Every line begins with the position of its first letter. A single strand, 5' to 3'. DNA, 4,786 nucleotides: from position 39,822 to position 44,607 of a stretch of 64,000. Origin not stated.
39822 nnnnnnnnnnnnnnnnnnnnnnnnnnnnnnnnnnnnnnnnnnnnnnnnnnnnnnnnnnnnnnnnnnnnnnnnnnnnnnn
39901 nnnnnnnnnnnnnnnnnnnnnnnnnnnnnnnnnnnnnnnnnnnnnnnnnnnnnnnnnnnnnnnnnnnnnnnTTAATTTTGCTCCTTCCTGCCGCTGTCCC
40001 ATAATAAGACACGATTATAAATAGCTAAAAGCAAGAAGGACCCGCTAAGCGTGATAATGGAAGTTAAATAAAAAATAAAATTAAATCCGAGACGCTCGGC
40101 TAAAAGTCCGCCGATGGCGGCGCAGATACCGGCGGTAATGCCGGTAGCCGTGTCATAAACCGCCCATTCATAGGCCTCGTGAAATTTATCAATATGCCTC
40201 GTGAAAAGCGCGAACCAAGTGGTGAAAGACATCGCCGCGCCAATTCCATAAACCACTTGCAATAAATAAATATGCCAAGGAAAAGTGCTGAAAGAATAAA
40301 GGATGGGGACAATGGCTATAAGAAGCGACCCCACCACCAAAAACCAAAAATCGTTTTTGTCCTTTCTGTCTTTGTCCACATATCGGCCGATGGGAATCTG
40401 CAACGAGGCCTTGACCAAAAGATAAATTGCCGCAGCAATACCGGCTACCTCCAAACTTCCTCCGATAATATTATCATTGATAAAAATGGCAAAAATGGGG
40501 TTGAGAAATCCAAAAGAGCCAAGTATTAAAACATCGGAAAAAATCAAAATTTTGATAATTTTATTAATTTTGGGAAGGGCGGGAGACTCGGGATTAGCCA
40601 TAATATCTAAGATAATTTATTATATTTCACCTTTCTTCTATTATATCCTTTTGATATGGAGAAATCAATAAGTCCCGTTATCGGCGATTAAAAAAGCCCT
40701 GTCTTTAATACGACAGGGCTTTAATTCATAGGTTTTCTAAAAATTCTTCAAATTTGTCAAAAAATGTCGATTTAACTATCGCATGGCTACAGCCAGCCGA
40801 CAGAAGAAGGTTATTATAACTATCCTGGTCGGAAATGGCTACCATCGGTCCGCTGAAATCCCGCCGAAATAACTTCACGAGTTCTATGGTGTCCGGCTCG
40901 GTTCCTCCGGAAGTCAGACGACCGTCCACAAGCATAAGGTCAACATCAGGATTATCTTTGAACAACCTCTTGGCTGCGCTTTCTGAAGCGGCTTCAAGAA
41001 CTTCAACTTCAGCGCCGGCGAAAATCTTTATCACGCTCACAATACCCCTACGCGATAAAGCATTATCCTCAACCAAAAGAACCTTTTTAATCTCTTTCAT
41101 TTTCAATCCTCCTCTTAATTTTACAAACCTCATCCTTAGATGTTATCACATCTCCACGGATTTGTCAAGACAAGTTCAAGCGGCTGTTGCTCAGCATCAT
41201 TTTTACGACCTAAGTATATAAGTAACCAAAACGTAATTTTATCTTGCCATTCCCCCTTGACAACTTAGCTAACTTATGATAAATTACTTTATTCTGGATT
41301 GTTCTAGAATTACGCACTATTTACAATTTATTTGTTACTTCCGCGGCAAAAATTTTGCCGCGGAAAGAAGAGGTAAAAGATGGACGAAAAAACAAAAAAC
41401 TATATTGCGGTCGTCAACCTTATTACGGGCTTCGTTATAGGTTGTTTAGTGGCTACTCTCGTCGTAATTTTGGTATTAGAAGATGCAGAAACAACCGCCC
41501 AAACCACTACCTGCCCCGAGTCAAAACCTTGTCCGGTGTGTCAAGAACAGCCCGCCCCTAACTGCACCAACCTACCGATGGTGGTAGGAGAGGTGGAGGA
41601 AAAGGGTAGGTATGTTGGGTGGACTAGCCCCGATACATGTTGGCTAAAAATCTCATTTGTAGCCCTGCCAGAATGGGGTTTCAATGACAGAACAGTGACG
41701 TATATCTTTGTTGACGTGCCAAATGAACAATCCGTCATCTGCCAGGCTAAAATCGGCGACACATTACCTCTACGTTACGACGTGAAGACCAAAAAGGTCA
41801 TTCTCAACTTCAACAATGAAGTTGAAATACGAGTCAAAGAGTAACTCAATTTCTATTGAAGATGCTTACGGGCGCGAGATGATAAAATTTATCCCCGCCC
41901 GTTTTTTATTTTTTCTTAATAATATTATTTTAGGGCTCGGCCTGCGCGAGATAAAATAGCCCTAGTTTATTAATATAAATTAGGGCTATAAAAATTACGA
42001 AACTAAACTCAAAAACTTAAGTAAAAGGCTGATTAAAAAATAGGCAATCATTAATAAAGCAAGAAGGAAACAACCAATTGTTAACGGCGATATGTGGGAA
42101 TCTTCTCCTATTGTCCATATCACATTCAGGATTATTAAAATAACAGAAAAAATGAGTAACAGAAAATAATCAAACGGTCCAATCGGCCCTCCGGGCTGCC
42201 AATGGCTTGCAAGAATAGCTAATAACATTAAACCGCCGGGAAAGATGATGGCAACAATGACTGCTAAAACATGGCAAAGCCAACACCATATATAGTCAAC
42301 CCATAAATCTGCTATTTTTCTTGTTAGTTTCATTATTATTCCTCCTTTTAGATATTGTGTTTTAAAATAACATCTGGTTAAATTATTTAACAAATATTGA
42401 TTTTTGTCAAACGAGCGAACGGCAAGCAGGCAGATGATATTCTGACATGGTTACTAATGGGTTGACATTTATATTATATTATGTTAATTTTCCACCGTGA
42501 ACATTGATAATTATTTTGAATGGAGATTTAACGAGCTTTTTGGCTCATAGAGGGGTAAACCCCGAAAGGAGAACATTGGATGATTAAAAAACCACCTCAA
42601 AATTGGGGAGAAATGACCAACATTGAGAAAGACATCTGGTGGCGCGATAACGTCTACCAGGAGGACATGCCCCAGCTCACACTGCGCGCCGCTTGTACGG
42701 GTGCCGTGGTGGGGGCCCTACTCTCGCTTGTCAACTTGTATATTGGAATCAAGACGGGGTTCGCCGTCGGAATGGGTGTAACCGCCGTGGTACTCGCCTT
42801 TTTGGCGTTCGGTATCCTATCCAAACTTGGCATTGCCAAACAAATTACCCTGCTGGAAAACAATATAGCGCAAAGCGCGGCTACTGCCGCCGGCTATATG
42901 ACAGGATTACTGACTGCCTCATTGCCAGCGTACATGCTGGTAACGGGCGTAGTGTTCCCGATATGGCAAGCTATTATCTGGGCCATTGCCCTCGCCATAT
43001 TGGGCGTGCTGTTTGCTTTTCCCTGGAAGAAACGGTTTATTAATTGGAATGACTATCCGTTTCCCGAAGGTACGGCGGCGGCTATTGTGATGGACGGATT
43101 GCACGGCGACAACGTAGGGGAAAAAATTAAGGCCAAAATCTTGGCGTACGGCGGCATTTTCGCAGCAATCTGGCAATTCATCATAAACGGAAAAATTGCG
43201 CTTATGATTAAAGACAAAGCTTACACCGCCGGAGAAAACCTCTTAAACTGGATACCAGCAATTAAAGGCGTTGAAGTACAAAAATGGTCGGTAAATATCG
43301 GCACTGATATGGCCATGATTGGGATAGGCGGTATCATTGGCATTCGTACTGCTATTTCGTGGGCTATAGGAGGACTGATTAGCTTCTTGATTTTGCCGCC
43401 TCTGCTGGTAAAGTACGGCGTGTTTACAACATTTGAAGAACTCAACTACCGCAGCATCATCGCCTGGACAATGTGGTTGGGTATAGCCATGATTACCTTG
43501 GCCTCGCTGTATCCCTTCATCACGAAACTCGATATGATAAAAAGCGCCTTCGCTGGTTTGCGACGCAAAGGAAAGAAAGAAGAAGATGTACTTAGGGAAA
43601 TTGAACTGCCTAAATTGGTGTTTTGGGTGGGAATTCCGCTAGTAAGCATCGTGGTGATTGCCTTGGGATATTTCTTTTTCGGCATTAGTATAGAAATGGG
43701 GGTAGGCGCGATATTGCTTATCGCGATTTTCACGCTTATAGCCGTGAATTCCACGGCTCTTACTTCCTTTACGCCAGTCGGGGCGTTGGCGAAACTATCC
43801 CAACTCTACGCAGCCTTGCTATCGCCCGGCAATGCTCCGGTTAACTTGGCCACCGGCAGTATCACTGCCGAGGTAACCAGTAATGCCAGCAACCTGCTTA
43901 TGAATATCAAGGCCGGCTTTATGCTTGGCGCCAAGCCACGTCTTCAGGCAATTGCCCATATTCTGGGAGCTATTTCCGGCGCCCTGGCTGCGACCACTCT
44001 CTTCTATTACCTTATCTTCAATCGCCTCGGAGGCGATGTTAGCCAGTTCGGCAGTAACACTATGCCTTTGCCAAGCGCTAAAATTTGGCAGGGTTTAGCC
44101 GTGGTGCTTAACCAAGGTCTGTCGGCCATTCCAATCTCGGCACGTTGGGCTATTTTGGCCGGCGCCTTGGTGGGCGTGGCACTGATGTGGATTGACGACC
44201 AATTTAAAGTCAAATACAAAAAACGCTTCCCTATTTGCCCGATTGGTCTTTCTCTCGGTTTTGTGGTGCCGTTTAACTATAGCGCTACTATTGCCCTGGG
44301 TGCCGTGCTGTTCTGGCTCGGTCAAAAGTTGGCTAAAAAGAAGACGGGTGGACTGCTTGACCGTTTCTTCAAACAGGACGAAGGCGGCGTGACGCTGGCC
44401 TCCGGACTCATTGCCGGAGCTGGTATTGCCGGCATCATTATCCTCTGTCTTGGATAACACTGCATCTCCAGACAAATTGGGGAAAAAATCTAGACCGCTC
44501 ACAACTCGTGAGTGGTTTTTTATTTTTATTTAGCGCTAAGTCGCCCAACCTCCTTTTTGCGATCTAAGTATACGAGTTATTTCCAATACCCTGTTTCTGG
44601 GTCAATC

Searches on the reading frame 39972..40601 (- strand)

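Call 92: search_protein_families(library=pfam, proteins=[window:39972-40601:-], max_evalue=0.0001)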
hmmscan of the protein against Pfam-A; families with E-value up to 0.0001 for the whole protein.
window:39972-40601:- (209 aa): 1 family
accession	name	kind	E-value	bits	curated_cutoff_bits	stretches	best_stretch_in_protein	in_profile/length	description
PF07690.21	MFS_1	-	2.6e-19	69.8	33.4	1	22-193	4-170/347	Major Facilitator Superfamily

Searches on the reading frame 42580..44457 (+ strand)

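Call 66: search_protein_families(library=pfam, proteins=[window:42580-44457:+], max_evalue=0.001)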
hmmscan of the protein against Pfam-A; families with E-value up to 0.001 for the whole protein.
window:42580-44457:+ (625 aa): 1 family
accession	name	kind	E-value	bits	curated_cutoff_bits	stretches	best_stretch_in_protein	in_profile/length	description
PF03169.20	OPT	-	6.8e-63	213.7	25.8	1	32-622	1-620/623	OPT oligopeptide transporter protein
